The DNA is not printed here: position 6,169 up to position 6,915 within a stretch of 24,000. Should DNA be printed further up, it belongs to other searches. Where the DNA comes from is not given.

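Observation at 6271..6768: MarR-type regulator with ArsR-like cysteine decoration, apparently co-transcribed with hgcAB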

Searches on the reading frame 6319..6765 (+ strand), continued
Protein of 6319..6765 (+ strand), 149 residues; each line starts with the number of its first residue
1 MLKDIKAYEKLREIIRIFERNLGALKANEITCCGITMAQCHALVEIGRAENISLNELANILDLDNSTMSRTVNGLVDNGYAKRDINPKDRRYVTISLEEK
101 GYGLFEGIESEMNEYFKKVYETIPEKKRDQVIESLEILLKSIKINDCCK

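Call 54: search_solved_structures(query=A1, max_evalue=0.001, show_alignments=1)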
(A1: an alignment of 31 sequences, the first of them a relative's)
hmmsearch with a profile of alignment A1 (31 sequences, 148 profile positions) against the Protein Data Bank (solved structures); distinct sequences matched with E-value up to 0.001: 77 (the best 60 are shown).
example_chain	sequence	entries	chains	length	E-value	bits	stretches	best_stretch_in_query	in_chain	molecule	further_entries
3e6m_A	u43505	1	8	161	1.3e-11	47.8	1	51-137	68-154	MarR family Transcriptional regulator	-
2eth_A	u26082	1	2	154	1.6e-11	47.4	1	52-144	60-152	transcriptional regulator, putative, Mar family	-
3s2w_A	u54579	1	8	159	1.7e-11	47.4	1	28-139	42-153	Transcriptional regulator, MarR family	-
7kym_A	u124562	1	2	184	5.6e-11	45.7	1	49-145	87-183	MarR family transcriptional regulator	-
3cjn_A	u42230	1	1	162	6.2e-11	45.6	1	24-143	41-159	Transcriptional regulator, MarR family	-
7el2_A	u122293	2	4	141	1.2e-09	41.4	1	47-135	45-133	Homoprotocatechuate degradation operon regulator HpaR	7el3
3nrv_A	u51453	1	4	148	1.7e-09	40.9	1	9-140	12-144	Putative transcriptional regulator (MarR/EmrR family)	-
2nyx_A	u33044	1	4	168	4.1e-09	39.7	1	33-140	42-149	Probable transcriptional regulatory protein, Rv1404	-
5eri_A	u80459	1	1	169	6e-09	39.1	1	6-142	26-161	MarR family transcriptional regulator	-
3bpx_A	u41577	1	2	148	1.1e-08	38.3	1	10-127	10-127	Transcriptional regulator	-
3boq_A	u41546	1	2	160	1.5e-08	37.8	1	11-138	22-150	Transcriptional regulator, MarR family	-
3bpv_A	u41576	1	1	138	1.5e-08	37.8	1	14-127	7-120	Transcriptional regulator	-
2fbi_A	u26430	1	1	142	2.3e-08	37.2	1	53-136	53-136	probable transcriptional regulator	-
5hlh_A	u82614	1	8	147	2.9e-08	36.9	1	18-139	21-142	MarR family transcriptional regulator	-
5hlg_A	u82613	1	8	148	2.9e-08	36.9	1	18-139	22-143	MarR family transcriptional regulator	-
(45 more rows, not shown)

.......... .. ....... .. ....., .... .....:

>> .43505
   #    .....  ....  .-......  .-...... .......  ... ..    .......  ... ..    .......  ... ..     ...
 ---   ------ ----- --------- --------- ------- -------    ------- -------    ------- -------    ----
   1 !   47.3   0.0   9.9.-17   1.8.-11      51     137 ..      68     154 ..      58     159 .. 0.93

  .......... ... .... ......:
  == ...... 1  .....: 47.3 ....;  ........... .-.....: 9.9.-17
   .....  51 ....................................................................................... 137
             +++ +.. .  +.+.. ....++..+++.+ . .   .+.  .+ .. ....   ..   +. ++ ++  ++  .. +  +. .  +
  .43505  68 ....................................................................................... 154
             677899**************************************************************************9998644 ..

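Call 62: fold_search(model_id=the predicted structure, library=pdb)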
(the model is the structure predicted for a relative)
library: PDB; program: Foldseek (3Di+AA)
matches with E <= 10: 1674; with E <= 0.001: 240
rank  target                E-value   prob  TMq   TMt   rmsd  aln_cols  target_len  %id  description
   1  4yif_B                3.2e-07  1.00  0.59  0.62   5.0       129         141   19  Crystal structure of Rv0880 (released 2015-06-10)
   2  2nnn_C                6.2e-07  1.00  0.57  0.63   6.0       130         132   23  Crystal structure of probable transcriptional regulator from Pseudomonas aeruginosa (released 2006-11-21)
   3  5h3r_B                6.2e-07  1.00  0.57  0.60   6.1       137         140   24  Crystal Structure of mutant MarR C80S from E.coli complexed with operator DNA (released 2017-08-02)
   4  3bpx_B                6.6e-07  1.00  0.60  0.64   6.2       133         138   24  Crystal Structure of MarR (released 2008-05-20)
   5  6jbx_B                9.5e-07  1.00  0.71  0.73   6.7       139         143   19  Crystal structure of Streptococcus pneumoniae FabT in complex with DNA (released 2019-07-24)
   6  3bpx_A                1.1e-06  1.00  0.61  0.62   5.9       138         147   22  Crystal Structure of MarR (released 2008-05-20)
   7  3bpv                  1.2e-06  1.00  0.59  0.63   5.7       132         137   23  Crystal Structure of MarR (released 2008-05-20)
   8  3vod_A                1.3e-06  1.00  0.52  0.57   6.6       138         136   26  Crystal Structure of mutant MarR C80S from E.coli (released 2013-03-06)
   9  4yif_C                1.5e-06  1.00  0.62  0.66   5.2       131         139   20  Crystal structure of Rv0880 (released 2015-06-10)
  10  7el3_B                1.7e-06  1.00  0.62  0.67   5.7       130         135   24  Crystal structure of HpaR-DNA complex from Acinetobacter baumannii (released 2022-01-19)
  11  1s3j_A                1.8e-06  1.00  0.58  0.60   5.5       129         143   19  X-ray crystal structure of YusO protein from Bacillus subtilis (released 2004-04-13)
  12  5h3r_A                2.0e-06  1.00  0.57  0.59   6.7       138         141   26  Crystal Structure of mutant MarR C80S from E.coli complexed with operator DNA (released 2017-08-02)
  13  3voe_A                2.5e-06  1.00  0.53  0.58   6.6       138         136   25  Crystal Structure of wild type MarR (apo form) from E.coli (released 2013-03-06)
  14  1jgs                  2.8e-06  1.00  0.60  0.64   5.4       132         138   29  Multiple Antibiotic Resistance Repressor, MarR (released 2001-12-28)
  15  4l9t_B                2.8e-06  1.00  0.50  0.54   7.2       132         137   22  Crystal structure of MepR F27L mutant from multidrug resistant S. aureus clinical isolate (released 2013-09-11)
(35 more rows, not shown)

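Call 65: find_homologous_proteins(query=L090:5998-6441:+, max_evalue=0.00001)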
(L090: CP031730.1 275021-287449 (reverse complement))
Query L090:5998-6441:+ (148 aa): 1331 proteins with E <= 0.00001 among 1341 candidates; the best 120 are listed.
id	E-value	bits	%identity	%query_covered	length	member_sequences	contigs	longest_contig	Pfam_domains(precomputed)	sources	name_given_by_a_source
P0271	5.9e-86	303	95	100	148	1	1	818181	PF01047.29,PF13412.13,PF12802.14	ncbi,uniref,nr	ncbi:MarR family winged helix-turn-helix transcriptional regulator [Lysinibacillus fusiformis]|unire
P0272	5.5e-82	290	95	100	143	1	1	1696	PF01047.29,PF13412.13,PF12802.14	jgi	-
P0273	1.6e-80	286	92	99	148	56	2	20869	PF01047.29,PF12802.14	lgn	-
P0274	3.5e-80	285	91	99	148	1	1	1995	PF01047.29,PF13412.13,PF12802.14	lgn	-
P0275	1.5e-78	279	90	99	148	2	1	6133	PF01047.29,PF13412.13,PF22166.4,PF12802.14,PF22381.3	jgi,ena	-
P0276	5.6e-69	248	77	99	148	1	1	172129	PF01047.29,PF22166.4,PF12802.14,PF22381.3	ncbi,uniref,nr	ncbi:MarR family winged helix-turn-helix transcriptional regulator [Psychrobacillus vulpis]|uniref:W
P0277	1.5e-68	247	76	99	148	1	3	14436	PF01047.29,PF22166.4,PF13463.13,PF12802.14,PF22381.3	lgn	-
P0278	1.7e-68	247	76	98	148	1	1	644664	PF01047.29,PF25212.3,PF13463.13,PF12802.14,PF22381.3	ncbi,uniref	ncbi:MarR family winged helix-turn-helix transcriptional regulator [Psychrobacillus sp. FJAT-51614]|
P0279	5.1e-68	245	75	99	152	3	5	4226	PF01047.29,PF25212.3,PF13463.13,PF12802.14,PF22381.3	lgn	-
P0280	1.1e-67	244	76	99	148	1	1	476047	PF01047.29,PF13463.13,PF12802.14,PF22381.3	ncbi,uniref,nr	ncbi:MarR family winged helix-turn-helix transcriptional regulator [Psychrobacillus vulpis]|uniref:W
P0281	1.5e-67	244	74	99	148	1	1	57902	PF01047.29,PF12802.14,PF22381.3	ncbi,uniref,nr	ncbi:MarR family winged helix-turn-helix transcriptional regulator [Psychrobacillus soli]|uniref:Win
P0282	1.8e-67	243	74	99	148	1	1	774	PF01047.29,PF12802.14,PF22381.3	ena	-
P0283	3.0e-67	243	74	99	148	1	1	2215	PF01047.29,PF12802.14,PF22381.3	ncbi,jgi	-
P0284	4.0e-67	242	73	99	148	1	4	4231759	PF01047.29,PF12802.14,PF22381.3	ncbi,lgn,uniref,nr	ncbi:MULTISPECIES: MarR family winged helix-turn-helix transcriptional regulator [Bacillaceae]|unire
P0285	7.1e-67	241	73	99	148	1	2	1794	PF01047.29,PF22166.4,PF13463.13,PF12802.14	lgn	-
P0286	7.7e-67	241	75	99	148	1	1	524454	PF01047.29,PF22166.4,PF12802.14,PF22381.3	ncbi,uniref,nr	ncbi:MarR family winged helix-turn-helix transcriptional regulator [Psychrobacillus sp. NEAU-3TGS]|u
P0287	9.2e-67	241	74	99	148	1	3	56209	PF01047.29,PF22166.4,PF13463.13,PF12802.14,PF22381.3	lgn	-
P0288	1.1e-66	241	76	98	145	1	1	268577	PF01047.29,PF13463.13,PF12802.14,PF22381.3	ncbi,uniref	ncbi:MarR family winged helix-turn-helix transcriptional regulator [Rummeliibacillus stabekisii]|uni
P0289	1.2e-66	241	72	99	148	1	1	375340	PF01047.29,PF13463.13,PF12802.14,PF22381.3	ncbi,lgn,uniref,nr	ncbi:MarR family winged helix-turn-helix transcriptional regulator [Psychrobacillus sp. OK032]|unire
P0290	1.5e-66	240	74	99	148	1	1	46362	PF01047.29,PF12802.14,PF22381.3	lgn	-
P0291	1.7e-66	240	73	99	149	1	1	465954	PF01047.29,PF22166.4,PF13463.13,PF12802.14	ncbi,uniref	ncbi:MarR family winged helix-turn-helix transcriptional regulator [Paenibacillus sp. GYB004]|uniref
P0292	1.9e-66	240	73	99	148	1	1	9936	PF01047.29,PF13463.13,PF12802.14,PF22381.3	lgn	-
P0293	2.1e-66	240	73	99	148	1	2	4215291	PF01047.29,PF22166.4,PF13463.13,PF12802.14,PF22381.3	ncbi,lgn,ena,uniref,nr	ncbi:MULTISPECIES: MarR family winged helix-turn-helix transcriptional regulator [unclassified Bacil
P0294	2.2e-66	240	73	99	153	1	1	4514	PF01047.29,PF13463.13,PF12802.14,PF22381.3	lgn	-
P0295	2.3e-66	240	75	99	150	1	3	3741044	PF01047.29,PF25212.3,PF12802.14,PF22381.3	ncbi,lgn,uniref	ncbi:MarR family winged helix-turn-helix transcriptional regulator [Solibacillus sp. FSL H8-0538]|un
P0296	2.4e-66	240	73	99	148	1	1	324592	PF01047.29,PF12802.14,PF22381.3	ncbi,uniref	ncbi:MarR family winged helix-turn-helix transcriptional regulator [Psychrobacillus sp. PGGUH221]|un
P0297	2.5e-66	240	73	99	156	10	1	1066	PF01047.29,PF13412.13,PF22166.4,PF13463.13,PF12802.14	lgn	-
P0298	2.6e-66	240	74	99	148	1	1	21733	PF01047.29,PF22166.4,PF13463.13,PF12802.14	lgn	-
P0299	3.2e-66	239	73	99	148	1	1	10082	PF01047.29,PF22166.4,PF12802.14,PF22381.3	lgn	-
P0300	4.0e-66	239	73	99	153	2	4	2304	PF01047.29,PF12802.14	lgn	-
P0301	4.2e-66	239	73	99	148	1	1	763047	PF01047.29,PF12802.14,PF22381.3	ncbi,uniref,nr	ncbi:MarR family winged helix-turn-helix transcriptional regulator [Psychrobacillus sp. FJAT-21963]|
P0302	4.4e-66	239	74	99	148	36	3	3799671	PF01047.29,PF13463.13,PF12802.14,PF22381.3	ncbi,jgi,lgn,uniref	ncbi:MarR family winged helix-turn-helix transcriptional regulator [Psychrobacillus sp. FSL H8-0510]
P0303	6.1e-66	238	73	99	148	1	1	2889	PF01047.29,PF13463.13,PF12802.14,PF22381.3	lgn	-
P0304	6.3e-66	238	72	99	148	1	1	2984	PF01047.29,PF22166.4,PF12802.14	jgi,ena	-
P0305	1.2e-65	238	73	98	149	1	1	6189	PF01047.29,PF22166.4,PF13463.13,PF12802.14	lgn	-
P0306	1.3e-65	237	71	99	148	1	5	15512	PF01047.29,PF13463.13,PF12802.14,PF22381.3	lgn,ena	-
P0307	1.5e-65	237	72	98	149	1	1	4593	PF01047.29,PF22166.4,PF12802.14,PF22381.3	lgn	-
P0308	1.6e-65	237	71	99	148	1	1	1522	PF01047.29,PF13463.13,PF12802.14,PF22381.3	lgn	-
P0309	2.4e-65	236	72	98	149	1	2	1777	PF01047.29,PF22166.4,PF13463.13,PF12802.14,PF22381.3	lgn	-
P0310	2.6e-65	236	73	99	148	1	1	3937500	PF01047.29,PF12802.14,PF22381.3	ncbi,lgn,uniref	ncbi:MarR family winged helix-turn-helix transcriptional regulator [Psychrobacillus sp. L3]|uniref:M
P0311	2.6e-65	236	72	98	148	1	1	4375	PF01047.29,PF13463.13,PF12802.14,PF22381.3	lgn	-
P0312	4.7e-65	236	72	99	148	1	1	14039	PF01047.29,PF22166.4,PF13463.13,PF12802.14,PF22381.3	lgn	-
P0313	5.6e-65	235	73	98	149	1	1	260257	PF01047.29,PF22166.4,PF12802.14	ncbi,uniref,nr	ncbi:MarR family winged helix-turn-helix transcriptional regulator [Paenibacillus oceani]|uniref:Win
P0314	6.4e-65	235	73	98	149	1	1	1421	PF01047.29,PF22166.4,PF25212.3,PF12802.14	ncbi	-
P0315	7.2e-65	235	72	99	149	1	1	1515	PF01047.29,PF22166.4,PF13463.13,PF12802.14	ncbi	-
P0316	7.3e-65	235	72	97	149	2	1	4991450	PF01047.29,PF22166.4,PF12802.14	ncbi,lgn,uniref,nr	ncbi:MarR family winged helix-turn-helix transcriptional regulator [Cytobacillus solani]|uniref:MarR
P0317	7.4e-65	235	71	98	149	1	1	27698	PF01047.29,PF22166.4,PF12802.14,PF22381.3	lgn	-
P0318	8.8e-65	235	72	99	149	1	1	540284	PF01047.29,PF22166.4,PF25212.3,PF12802.14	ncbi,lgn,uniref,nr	ncbi:MarR family winged helix-turn-helix transcriptional regulator [Bacillus sp. FJAT-29937]|uniref:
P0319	9.7e-65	235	72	97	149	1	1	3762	PF01047.29,PF13463.13,PF12802.14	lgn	-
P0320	9.8e-65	235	73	99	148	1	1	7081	PF01047.29,PF13412.13,PF13463.13,PF12802.14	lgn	-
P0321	9.8e-65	235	71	98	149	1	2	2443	PF01047.29,PF12802.14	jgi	jgi:DNA-binding MarR family transcriptional regulator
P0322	1.1e-64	234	72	98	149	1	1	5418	PF01047.29,PF22166.4,PF25212.3,PF12802.14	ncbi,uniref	ncbi:MarR family winged helix-turn-helix transcriptional regulator [Bacillus sp. JJ1773]|uniref:MarR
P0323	1.3e-64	234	73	99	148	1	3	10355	PF01047.29,PF13412.13,PF13463.13,PF12802.14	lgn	-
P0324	1.4e-64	234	72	97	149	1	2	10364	PF01047.29,PF13463.13,PF12802.14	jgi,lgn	-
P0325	1.6e-64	234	74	99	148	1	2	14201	PF01047.29,PF13463.13,PF12802.14,PF22381.3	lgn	-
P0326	1.7e-64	234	71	99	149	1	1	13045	PF01047.29,PF22166.4,PF13463.13,PF12802.14,PF22381.3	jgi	jgi:DNA-binding MarR family transcriptional regulator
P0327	2.0e-64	234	71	99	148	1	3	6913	PF01047.29,PF22166.4,PF13463.13,PF12802.14,PF22381.3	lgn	-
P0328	2.1e-64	233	70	99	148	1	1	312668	PF01047.29,PF22166.4,PF13463.13,PF12802.14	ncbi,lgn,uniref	ncbi:MarR family winged helix-turn-helix transcriptional regulator [Psychrobacillus sp. NPDC096389]|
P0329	2.2e-64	233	71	99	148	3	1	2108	PF01047.29,PF13463.13,PF12802.14,PF22381.3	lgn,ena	-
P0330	2.4e-64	233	73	99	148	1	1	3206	PF01047.29,PF13412.13,PF13463.13,PF12802.14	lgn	-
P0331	2.8e-64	233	72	97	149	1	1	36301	PF01047.29,PF22166.4,PF13463.13,PF12802.14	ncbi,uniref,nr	ncbi:MarR family winged helix-turn-helix transcriptional regulator [Ferdinandcohnia quinoae]|uniref:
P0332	2.9e-64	233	71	99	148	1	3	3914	PF01047.29,PF22166.4,PF13463.13,PF12802.14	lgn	-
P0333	3.0e-64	233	72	99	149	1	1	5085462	PF01047.29,PF22166.4,PF13463.13,PF12802.14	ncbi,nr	ncbi:MarR family winged helix-turn-helix transcriptional regulator [Bacillus sp. F19]|nr:MarR family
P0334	3.0e-64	233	70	98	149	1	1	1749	PF01047.29,PF22166.4,PF13463.13,PF12802.14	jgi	jgi:DNA-binding MarR family transcriptional regulator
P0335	3.1e-64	233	70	99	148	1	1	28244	PF01047.29,PF13463.13,PF12802.14,PF22381.3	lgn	-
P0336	4.5e-64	232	72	98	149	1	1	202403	PF01047.29,PF12802.14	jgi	-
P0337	4.5e-64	232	70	98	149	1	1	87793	PF01047.29,PF22166.4,PF13463.13,PF12802.14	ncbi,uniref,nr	ncbi:winged helix-turn-helix transcriptional regulator [Paenibacillus hemerocallicola]|uniref:Winged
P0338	5.0e-64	232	72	98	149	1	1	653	PF01047.29,PF22166.4,PF13463.13,PF12802.14,PF22381.3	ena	-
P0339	5.2e-64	232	70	98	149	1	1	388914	PF01047.29,PF22166.4,PF13463.13,PF12802.14,PF22381.3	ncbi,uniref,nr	ncbi:MarR family winged helix-turn-helix transcriptional regulator [Paenibacillus ginsengarvi]|unire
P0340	5.4e-64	232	70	99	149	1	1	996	PF01047.29,PF13463.13,PF12802.14,PF22381.3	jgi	jgi:DNA-binding MarR family transcriptional regulator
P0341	5.8e-64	232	72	98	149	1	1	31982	PF01047.29,PF25212.3,PF13463.13,PF12802.14,PF22381.3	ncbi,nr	ncbi:MarR family transcriptional regulator [Paenibacillaceae bacterium]|nr:MarR family transcription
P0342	6.2e-64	232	71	99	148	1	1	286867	PF01047.29,PF22166.4,PF12802.14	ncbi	-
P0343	7.1e-64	232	67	99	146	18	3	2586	PF01047.29,PF25212.3,PF13463.13,PF12802.14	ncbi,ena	-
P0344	7.2e-64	232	70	98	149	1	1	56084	PF01047.29,PF12802.14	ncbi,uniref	ncbi:MarR family winged helix-turn-helix transcriptional regulator [Paenibacillus sp. GCM10012303]|u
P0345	7.3e-64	232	70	99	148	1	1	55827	PF01047.29,PF13463.13,PF12802.14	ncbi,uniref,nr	ncbi:MarR family winged helix-turn-helix transcriptional regulator [Ferdinandcohnia quinoae]|uniref:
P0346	7.8e-64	232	72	98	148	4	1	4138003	PF01047.29,PF13463.13,PF12802.14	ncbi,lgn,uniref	ncbi:MarR family winged helix-turn-helix transcriptional regulator [Psychrobacillus sp. FSL H8-0484]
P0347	8.1e-64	232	72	99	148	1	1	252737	PF01047.29,PF22166.4,PF13463.13,PF12802.14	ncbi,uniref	ncbi:MarR family winged helix-turn-helix transcriptional regulator [Sporosarcina koreensis]|uniref:M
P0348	8.2e-64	232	71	99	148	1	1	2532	PF01047.29,PF22166.4,PF13463.13,PF12802.14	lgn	-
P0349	8.6e-64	231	67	99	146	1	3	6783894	PF01047.29,PF25212.3,PF13463.13,PF12802.14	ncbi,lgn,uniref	ncbi:MarR family winged helix-turn-helix transcriptional regulator [Paenibacillus sp. FSL E2-0201]|u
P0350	9.3e-64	231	71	97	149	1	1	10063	PF01047.29,PF13463.13,PF12802.14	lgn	-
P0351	1.0e-63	231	69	99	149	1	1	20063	PF01047.29,PF13463.13,PF12802.14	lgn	-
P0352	1.1e-63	231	71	99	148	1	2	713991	PF01047.29,PF22166.4,PF13463.13,PF12802.14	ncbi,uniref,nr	ncbi:MarR family winged helix-turn-helix transcriptional regulator [Psychrobacillus lasiicapitis]|un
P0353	1.2e-63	231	72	98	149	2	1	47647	PF01047.29,PF22166.4,PF25212.3,PF13463.13,PF12802.14,PF22381.3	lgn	-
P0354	1.2e-63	231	70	98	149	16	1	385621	PF01047.29,PF12802.14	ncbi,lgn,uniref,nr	ncbi:MarR family winged helix-turn-helix transcriptional regulator [Cytobacillus praedii]|uniref:Mar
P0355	1.2e-63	231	68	99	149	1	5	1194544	PF01047.29,PF12802.14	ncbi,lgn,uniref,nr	ncbi:MarR family winged helix-turn-helix transcriptional regulator [Metabacillus fastidiosus]|uniref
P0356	1.5e-63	231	71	98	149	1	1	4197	PF01047.29,PF22166.4,PF13463.13,PF12802.14,PF22381.3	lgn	-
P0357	1.7e-63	231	71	99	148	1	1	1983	PF01047.29,PF22166.4,PF13463.13,PF12802.14,PF22381.3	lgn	-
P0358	1.9e-63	230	68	99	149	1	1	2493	PF01047.29,PF13463.13,PF12802.14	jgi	jgi:DNA-binding MarR family transcriptional regulator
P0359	2.0e-63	230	71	99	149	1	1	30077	PF01047.29,PF13463.13,PF12802.14,PF22381.3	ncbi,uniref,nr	ncbi:MarR family winged helix-turn-helix transcriptional regulator [Lederbergia panacisoli]|uniref:M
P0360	2.2e-63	230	70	99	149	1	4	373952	PF01047.29,PF13463.13,PF12802.14,PF22381.3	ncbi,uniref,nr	ncbi:MarR family winged helix-turn-helix transcriptional regulator [Lederbergia wuyishanensis]|unire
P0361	2.2e-63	230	71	97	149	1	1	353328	PF01047.29,PF13463.13,PF12802.14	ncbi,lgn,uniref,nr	ncbi:MarR family winged helix-turn-helix transcriptional regulator [Robertmurraya massiliosenegalens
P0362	2.3e-63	230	71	97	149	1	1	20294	PF01047.29,PF22166.4,PF13463.13,PF12802.14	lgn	-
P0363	2.3e-63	230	71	98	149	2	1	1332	PF01047.29,PF22166.4,PF13463.13,PF12802.14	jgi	jgi:DNA-binding MarR family transcriptional regulator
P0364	2.5e-63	230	70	98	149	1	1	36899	PF01047.29,PF22166.4,PF25212.3,PF13463.13,PF12802.14,PF22381.3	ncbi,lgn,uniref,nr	ncbi:DNA-binding transcriptional regulator, MarR family [Paenibacillus sp. 1_12]|uniref:MarR family 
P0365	2.7e-63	230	72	97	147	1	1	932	PF01047.29,PF22166.4,PF13463.13,PF12802.14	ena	-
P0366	2.7e-63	230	68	99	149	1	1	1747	PF01047.29,PF22166.4,PF13463.13,PF12802.14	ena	-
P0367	2.9e-63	230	72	99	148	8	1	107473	PF01047.29,PF13412.13,PF13463.13,PF12802.14,PF22381.3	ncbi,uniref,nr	ncbi:MarR family winged helix-turn-helix transcriptional regulator [Psychrobacillus sp. BL-248-WT-3]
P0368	3.1e-63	230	68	99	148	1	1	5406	PF01047.29,PF13463.13,PF12802.14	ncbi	-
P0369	3.3e-63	230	69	99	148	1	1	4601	PF01047.29,PF13463.13,PF12802.14,PF22381.3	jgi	-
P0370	3.3e-63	230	70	99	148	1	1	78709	PF01047.29,PF22166.4,PF13463.13,PF12802.14,PF22381.3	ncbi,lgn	ncbi:MAG: MarR family winged helix-turn-helix transcriptional regulator [Paenisporosarcina sp.]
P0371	3.5e-63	230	70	98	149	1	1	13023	PF01047.29,PF22166.4,PF13463.13,PF12802.14,PF22381.3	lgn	-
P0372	3.6e-63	229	70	98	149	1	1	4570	PF01047.29,PF25212.3,PF13463.13,PF12802.14,PF22381.3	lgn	-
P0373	3.8e-63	229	72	98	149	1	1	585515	PF01047.29,PF25212.3,PF13463.13,PF12802.14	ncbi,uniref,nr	ncbi:MarR family winged helix-turn-helix transcriptional regulator [Paenibacillus eucommiae]|uniref:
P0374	4.0e-63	229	73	99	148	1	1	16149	PF01047.29,PF13463.13,PF12802.14,PF22381.3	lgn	-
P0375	4.2e-63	229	72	97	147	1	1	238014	PF01047.29,PF22166.4,PF13463.13,PF12802.14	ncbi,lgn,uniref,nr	ncbi:MarR family winged helix-turn-helix transcriptional regulator [Robertmurraya massiliosenegalens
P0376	4.3e-63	229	71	99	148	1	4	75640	PF01047.29,PF22166.4,PF13463.13,PF12802.14,PF22381.3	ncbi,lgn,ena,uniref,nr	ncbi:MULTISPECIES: MarR family winged helix-turn-helix transcriptional regulator [Lysinibacillus]|un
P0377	4.6e-63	229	69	99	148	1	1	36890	PF01047.29,PF13463.13,PF12802.14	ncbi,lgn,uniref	ncbi:MarR family winged helix-turn-helix transcriptional regulator [Metabacillus idriensis]|uniref:M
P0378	5.3e-63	229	72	97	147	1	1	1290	PF01047.29,PF22166.4,PF13463.13,PF12802.14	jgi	-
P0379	5.4e-63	229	70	98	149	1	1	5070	PF01047.29,PF22166.4,PF25212.3,PF13463.13,PF12802.14,PF22381.3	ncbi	ncbi:Multidrug resistance operon repressor [compost metagenome]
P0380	5.6e-63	229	69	100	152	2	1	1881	PF01047.29,PF22166.4,PF13463.13,PF12802.14,PF22381.3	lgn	-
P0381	5.8e-63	229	70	98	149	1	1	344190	PF01047.29,PF13463.13,PF12802.14,PF22381.3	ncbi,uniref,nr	ncbi:MarR family transcriptional regulator [Paenibacillus sp. LMG 31456]|uniref:MarR family transcri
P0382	6.1e-63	229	70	100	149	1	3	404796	PF01047.29,PF25212.3,PF13463.13,PF12802.14,PF22381.3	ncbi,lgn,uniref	ncbi:MarR family winged helix-turn-helix transcriptional regulator [Bacillus gobiensis]|uniref:MarR 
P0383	6.5e-63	229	70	98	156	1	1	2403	PF01047.29,PF22166.4,PF13463.13,PF12802.14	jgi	jgi:DNA-binding MarR family transcriptional regulator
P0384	6.8e-63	229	71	99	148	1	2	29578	PF01047.29,PF13463.13,PF12802.14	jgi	-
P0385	6.8e-63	229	69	100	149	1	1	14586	PF01047.29,PF22166.4,PF13463.13,PF12802.14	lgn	-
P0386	7.9e-63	228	70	99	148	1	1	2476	PF01047.29,PF22166.4,PF13463.13,PF12802.14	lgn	-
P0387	7.9e-63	228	68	99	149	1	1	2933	PF01047.29,PF13463.13,PF12802.14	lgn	-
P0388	8.5e-63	228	70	100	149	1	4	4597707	PF01047.29,PF25212.3,PF13463.13,PF12802.14,PF22381.3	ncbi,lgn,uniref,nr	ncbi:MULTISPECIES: MarR family winged helix-turn-helix transcriptional regulator [Bacillus]|uniref:M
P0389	9.1e-63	228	71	97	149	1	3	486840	PF01047.29,PF22166.4,PF13463.13,PF12802.14,PF22381.3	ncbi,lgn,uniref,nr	ncbi:MarR family transcriptional regulator [Robertmurraya yapensis]|uniref:MarR family transcription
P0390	9.1e-63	228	70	99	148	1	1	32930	PF01047.29,PF13463.13,PF12802.14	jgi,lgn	-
